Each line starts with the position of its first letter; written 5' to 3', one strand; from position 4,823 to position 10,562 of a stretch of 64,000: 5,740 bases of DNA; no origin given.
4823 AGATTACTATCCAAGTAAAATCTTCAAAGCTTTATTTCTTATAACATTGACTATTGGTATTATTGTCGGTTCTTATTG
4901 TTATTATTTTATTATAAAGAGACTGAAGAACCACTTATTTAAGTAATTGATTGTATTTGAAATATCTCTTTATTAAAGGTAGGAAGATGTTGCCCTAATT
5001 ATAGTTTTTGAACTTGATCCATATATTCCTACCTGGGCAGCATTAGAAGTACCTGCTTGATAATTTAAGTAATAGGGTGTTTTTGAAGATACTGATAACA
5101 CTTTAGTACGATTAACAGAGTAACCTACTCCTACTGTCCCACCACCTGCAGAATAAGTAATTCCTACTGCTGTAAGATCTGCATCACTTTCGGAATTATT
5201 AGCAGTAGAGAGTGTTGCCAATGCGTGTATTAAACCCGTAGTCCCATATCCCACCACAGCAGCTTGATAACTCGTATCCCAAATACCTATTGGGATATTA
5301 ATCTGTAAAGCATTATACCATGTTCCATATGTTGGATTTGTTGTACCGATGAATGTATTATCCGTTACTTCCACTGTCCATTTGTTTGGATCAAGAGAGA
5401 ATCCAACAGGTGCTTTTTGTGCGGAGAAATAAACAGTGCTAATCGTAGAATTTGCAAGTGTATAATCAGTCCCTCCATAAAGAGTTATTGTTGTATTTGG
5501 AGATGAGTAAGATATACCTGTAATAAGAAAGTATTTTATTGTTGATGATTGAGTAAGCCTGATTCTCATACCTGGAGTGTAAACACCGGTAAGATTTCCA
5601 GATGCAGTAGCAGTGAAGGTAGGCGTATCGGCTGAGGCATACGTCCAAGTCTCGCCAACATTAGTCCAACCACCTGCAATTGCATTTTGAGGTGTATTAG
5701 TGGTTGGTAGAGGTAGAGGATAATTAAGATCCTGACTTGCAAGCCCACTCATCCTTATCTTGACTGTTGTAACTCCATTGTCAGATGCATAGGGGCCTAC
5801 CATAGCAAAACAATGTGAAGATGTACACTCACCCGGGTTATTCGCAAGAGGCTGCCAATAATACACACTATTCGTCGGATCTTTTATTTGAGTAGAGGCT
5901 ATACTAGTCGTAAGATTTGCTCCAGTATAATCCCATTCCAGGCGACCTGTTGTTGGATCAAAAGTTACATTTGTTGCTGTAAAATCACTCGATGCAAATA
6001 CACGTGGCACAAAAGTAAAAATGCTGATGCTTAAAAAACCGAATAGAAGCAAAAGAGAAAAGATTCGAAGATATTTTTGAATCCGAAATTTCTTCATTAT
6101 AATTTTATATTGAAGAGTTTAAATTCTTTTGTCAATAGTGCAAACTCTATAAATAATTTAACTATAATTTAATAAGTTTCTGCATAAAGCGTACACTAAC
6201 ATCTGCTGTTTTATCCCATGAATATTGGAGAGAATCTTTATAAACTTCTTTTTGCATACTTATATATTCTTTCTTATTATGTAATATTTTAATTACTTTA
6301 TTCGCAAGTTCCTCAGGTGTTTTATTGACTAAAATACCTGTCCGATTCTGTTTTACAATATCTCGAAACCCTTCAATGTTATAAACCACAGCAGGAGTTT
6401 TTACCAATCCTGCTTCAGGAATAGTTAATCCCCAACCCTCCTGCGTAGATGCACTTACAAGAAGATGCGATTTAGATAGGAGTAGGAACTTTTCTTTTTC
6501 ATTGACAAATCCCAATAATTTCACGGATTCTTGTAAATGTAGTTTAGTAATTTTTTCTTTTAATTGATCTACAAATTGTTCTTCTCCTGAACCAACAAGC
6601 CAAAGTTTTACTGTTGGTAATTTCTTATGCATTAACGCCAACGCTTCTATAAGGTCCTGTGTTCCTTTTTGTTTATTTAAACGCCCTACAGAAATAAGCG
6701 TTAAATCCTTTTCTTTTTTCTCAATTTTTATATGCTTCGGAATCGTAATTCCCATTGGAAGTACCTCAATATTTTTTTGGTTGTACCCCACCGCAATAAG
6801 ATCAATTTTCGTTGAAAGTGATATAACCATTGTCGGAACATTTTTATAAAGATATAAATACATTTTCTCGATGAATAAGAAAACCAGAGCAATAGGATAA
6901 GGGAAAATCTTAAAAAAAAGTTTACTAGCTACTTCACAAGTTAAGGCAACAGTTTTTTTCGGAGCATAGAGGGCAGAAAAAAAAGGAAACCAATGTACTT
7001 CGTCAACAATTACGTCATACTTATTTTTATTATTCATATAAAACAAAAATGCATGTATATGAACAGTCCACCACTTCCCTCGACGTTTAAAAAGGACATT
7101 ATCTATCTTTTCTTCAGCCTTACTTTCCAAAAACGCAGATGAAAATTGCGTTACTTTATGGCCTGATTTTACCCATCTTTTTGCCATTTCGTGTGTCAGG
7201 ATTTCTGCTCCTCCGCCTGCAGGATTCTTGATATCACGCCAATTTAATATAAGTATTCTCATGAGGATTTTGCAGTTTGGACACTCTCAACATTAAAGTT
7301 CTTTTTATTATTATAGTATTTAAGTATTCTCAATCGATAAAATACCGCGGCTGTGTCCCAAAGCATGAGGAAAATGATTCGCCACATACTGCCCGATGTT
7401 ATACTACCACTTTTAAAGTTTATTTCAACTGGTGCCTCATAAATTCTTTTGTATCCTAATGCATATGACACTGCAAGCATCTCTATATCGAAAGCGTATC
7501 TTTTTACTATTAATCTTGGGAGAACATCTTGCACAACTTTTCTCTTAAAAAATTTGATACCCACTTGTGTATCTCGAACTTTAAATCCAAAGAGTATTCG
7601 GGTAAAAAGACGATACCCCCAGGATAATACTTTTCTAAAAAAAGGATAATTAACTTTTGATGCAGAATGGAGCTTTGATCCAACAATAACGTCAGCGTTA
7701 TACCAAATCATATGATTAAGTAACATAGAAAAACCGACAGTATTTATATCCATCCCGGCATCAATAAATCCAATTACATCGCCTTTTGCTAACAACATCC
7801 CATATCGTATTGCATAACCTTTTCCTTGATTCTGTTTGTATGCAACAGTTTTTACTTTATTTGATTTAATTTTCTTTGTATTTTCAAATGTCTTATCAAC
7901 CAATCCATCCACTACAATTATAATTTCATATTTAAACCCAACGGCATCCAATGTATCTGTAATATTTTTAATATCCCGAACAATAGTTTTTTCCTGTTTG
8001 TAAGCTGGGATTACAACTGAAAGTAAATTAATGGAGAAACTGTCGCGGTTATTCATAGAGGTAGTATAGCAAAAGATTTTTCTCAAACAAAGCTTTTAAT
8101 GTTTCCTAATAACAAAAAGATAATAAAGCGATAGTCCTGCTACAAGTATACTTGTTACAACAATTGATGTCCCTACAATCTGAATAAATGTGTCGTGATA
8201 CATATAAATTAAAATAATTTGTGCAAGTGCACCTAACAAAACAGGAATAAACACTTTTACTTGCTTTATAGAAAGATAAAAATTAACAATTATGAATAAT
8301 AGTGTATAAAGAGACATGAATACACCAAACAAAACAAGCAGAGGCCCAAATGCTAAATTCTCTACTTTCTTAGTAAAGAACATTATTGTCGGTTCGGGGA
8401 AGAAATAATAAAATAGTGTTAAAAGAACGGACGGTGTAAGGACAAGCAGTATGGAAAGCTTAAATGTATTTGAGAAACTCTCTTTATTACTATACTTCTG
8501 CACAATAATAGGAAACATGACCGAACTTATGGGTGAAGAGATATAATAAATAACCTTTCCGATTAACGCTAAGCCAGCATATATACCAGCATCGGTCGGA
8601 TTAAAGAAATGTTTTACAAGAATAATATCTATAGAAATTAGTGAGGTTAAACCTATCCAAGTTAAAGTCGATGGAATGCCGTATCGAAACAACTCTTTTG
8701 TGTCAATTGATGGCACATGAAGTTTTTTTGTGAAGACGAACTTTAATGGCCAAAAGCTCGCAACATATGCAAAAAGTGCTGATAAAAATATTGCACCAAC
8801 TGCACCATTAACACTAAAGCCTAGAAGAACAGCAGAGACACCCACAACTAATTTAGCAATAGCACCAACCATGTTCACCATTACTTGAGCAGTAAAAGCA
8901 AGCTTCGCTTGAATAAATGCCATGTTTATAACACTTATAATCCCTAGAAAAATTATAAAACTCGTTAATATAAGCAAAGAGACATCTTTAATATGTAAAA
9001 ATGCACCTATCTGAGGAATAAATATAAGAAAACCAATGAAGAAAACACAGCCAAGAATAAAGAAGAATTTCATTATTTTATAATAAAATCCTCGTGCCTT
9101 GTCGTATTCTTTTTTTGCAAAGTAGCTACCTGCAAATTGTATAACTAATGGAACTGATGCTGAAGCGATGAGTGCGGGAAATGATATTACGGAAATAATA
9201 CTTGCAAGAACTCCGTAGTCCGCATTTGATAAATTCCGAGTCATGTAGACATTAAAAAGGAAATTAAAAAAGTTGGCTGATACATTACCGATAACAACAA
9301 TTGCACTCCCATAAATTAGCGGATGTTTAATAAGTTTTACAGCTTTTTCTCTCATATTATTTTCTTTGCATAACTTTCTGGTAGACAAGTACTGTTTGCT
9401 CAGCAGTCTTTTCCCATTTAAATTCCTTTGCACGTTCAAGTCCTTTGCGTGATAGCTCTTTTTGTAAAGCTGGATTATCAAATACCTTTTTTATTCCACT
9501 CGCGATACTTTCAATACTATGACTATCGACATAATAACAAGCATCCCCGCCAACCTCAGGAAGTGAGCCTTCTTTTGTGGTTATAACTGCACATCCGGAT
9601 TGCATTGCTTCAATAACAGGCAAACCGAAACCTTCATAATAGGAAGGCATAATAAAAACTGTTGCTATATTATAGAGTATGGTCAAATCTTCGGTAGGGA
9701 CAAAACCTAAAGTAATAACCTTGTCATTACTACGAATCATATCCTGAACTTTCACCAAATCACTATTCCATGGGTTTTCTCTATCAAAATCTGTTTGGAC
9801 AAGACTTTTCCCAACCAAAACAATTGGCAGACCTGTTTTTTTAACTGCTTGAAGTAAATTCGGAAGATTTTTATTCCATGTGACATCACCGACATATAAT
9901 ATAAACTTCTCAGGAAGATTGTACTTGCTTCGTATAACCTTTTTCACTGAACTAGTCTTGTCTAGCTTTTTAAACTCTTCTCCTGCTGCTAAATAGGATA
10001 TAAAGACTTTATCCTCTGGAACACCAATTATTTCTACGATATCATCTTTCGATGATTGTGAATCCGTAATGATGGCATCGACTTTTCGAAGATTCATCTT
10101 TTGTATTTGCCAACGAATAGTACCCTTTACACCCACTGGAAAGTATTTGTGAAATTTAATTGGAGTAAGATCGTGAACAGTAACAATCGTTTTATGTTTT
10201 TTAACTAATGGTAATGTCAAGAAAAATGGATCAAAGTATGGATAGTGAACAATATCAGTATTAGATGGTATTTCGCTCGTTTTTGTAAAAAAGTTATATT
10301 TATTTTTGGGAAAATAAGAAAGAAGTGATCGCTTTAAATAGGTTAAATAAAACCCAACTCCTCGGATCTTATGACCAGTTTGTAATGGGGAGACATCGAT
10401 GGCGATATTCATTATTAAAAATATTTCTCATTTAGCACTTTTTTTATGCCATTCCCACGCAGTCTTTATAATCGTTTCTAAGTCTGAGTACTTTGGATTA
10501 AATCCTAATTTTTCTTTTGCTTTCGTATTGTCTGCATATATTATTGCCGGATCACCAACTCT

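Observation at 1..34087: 34-kb unidirectional glycosylation mega-locus dominated by GT-C membrane enzymes paired with polyprenol-phosphate-sugar synthases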

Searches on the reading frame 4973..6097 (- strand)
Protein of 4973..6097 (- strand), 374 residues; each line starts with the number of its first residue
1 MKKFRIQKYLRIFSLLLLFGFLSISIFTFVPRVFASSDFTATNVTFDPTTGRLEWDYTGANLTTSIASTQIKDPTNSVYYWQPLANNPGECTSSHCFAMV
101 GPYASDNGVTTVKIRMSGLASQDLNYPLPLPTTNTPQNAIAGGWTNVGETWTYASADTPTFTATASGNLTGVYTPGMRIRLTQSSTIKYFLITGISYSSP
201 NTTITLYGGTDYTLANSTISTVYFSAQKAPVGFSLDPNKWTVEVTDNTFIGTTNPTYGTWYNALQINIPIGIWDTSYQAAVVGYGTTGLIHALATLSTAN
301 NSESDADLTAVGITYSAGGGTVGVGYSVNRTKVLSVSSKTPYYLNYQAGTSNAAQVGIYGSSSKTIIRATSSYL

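Call 7: search_protein_families(library=pfam, max_evalue=0.01, proteins=[window:4973-6097:-])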
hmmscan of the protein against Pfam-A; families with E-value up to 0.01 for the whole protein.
window:4973-6097:- (374 aa): 0 families

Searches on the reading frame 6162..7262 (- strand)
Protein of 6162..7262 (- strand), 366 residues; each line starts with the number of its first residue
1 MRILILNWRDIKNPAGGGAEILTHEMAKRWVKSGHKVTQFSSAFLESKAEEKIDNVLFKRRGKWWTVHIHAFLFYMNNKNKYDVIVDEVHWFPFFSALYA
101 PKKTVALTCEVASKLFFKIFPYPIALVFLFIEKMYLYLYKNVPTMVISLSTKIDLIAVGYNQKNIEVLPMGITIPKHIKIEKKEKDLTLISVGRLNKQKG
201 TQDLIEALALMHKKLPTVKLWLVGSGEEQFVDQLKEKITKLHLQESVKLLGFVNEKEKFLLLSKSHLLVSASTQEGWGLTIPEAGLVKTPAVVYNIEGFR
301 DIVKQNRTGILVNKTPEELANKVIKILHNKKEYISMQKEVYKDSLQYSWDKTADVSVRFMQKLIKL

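Call 7: search_protein_families(library=pfam, max_evalue=0.01, proteins=[window:6162-7262:-])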
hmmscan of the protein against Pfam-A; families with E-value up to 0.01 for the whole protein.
window:6162-7262:- (366 aa): 5 families
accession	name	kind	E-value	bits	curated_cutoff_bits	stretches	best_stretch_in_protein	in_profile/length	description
PF00534.26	Glycos_transf_1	-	3.7e-35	121.4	26.4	1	178-342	7-171/172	Glycosyl transferases group 1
PF13692.12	Glyco_trans_1_4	-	8.2e-28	97.9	27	1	188-329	3-142/142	Glycosyl transferases group 1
PF20706.3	GT4-conflict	-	1.9e-11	44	26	1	163-354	172-383/385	Family 4 Glycosyltransferase in conflict systems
PF13439.12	Glyco_transf_4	-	3.2e-07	31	28.5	1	17-172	2-166/170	Glycosyltransferase Family 4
PF02350.25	Epimerase_2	-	7e-05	22.3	30.6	1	179-343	173-335/347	UDP-N-acetylglucosamine 2-epimerase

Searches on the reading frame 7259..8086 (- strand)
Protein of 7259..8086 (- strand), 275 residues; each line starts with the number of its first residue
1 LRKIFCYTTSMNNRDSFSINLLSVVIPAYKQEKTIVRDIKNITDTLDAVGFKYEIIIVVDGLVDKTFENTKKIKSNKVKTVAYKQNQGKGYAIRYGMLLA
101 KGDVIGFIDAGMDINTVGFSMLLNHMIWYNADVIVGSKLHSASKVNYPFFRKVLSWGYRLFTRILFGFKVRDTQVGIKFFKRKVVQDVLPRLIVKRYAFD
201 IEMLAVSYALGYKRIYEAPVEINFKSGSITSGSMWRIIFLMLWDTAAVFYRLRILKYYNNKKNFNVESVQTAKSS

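Call 7: search_protein_families(library=pfam, max_evalue=0.01, proteins=[window:7259-8086:-])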
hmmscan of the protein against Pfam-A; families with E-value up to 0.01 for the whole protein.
window:7259-8086:- (275 aa): 1 family
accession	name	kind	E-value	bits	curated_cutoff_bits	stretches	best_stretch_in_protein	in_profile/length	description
PF00535.33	Glycos_transf_2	-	1.4e-16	61.3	23.3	1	23-188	1-167/168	Glycosyl transferase family 2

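Call 74: search_protein_families(library=ncbifam, max_evalue=0.00001, proteins=[window:7259-8086:-])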
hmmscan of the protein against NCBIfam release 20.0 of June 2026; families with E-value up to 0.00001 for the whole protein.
window:7259-8086:- (275 aa): 12 families
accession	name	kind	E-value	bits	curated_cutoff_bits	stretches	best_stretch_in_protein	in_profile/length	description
TIGR03937.1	PgaC_IcaA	equivalog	3.6e-12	45.9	422.3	1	13-127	38-151/407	poly-beta-1,6-N-acetyl-D-glucosamine synthase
NF047588.1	GlcsyltransPgfSStrep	equivalog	1.9e-11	43.7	500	1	22-189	3-168/308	glycosyltransferase PgfS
NF010496.0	PRK13915.1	equivalog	3.3e-10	39.5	262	1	21-113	32-128/307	glucosyl-3-phosphoglycerate synthase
TIGR04182.1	glyco_TIGR04182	equivalog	3.8e-10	39.6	325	1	23-223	3-191/293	S-layer glycoprotein N-glycosyltransferase AglJ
NF058614.1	PPMAGASynPpgS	equivalog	1.5e-09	37.6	370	1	24-232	4-206/226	polyprenyl-phospho-N-acetylgalactosaminyl synthase PpgS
NF041875.1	EPS_EpsD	equivalog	2.6e-09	36.9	370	1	22-150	1-128/325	exopolysaccharide biosynthesis glycosyltransferase EpsD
NF007986.1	PRK10714.1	equivalog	4.6e-09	35.7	529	1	18-210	4-191/316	undecaprenyl-phosphate 4-deoxy-4-formamido-L-arabinose transferase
NF007482.0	PRK10073.1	equivalog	5.2e-09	35.5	423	1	19-125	5-109/334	glycosyltransferase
NF041391.1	DPhHxTase_Halo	equivalog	1.3e-08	34.1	375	1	30-223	5-184/213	dolichyl-phosphate hexose transferase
TIGR04283.1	glyco_like_mftF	equivalog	1.2e-07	31.6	182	1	22-118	1-89/221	TIGR04283 family arsenosugar biosynthesis glycosyltransferase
NF038302.1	EPS_HpsE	equivalog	1.8e-07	30.4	300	1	22-109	3-94/307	hormogonium polysaccharide biosynthesis glycosyltransferase HpsE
NF047683.1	TeichurnBiosyTuaG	equivalog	2e-06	27.6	400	1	20-110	6-95/252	teichuronic acid biosynthesis protein TuaG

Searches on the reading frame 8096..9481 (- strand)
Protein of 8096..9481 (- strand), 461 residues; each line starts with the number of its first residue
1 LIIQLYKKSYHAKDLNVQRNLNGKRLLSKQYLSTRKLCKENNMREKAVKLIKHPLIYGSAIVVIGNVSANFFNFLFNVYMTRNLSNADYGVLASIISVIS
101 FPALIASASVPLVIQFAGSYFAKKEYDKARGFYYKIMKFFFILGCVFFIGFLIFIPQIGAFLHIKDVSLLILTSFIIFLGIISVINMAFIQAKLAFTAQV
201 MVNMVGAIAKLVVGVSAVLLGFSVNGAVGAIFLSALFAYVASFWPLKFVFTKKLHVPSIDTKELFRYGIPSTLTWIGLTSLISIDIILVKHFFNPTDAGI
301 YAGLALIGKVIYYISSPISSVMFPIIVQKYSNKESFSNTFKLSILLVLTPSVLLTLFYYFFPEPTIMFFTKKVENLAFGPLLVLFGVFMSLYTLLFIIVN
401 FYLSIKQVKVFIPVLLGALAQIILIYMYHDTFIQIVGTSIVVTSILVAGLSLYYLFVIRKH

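Call 7: search_protein_families(library=pfam, max_evalue=0.01, proteins=[window:8096-9481:-])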
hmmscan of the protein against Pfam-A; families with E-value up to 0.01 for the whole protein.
window:8096-9481:- (461 aa): 2 families
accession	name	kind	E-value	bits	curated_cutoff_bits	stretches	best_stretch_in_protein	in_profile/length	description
PF13440.11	Polysacc_synt_3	-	5.6e-18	65.6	23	1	80-348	2-262/293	Polysaccharide biosynthesis protein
PF01943.22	Polysacc_synt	-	1e-14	55.1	28.2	1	58-328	4-272/274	Polysaccharide biosynthesis protein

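Call 74: search_protein_families(library=ncbifam, max_evalue=0.00001, proteins=[window:8096-9481:-])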
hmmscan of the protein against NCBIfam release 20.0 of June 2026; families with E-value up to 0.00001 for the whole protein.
window:8096-9481:- (461 aa): 0 families

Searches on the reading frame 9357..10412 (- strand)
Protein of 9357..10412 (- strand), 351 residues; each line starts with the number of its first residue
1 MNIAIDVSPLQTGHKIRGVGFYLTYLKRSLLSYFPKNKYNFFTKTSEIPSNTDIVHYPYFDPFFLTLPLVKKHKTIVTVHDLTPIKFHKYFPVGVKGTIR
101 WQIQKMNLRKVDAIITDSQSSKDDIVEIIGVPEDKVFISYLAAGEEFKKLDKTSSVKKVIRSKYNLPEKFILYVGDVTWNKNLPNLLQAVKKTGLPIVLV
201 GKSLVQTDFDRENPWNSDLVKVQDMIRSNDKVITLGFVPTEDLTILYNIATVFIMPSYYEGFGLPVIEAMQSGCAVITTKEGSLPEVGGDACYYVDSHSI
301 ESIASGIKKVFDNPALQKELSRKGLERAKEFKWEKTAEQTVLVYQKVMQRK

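Call 7: search_protein_families(library=pfam, max_evalue=0.01, proteins=[window:9357-10412:-])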
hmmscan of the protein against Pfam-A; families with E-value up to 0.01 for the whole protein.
window:9357-10412:- (351 aa): 6 families
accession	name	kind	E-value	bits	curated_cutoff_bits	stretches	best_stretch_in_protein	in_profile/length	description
PF00534.26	Glycos_transf_1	-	1.5e-29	103.2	26.4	1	162-324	7-169/172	Glycosyl transferases group 1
PF13692.12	Glyco_trans_1_4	-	1.1e-19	71.6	27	1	169-313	2-142/142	Glycosyl transferases group 1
PF13439.12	Glyco_transf_4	-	5.3e-10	40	28.5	1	51-138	72-161/170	Glycosyltransferase Family 4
PF13524.12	Glyco_trans_1_2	-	8e-06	26.3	25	1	185-339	4-141/144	Glycosyl transferase-like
PF13579.12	Glyco_trans_4_4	-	5e-05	24.1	29.7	1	54-136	74-152/158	Glycosyl transferase 4-like domain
PF20706.3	GT4-conflict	-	0.00025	20.6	26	1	242-280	274-312/385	Family 4 Glycosyltransferase in conflict systems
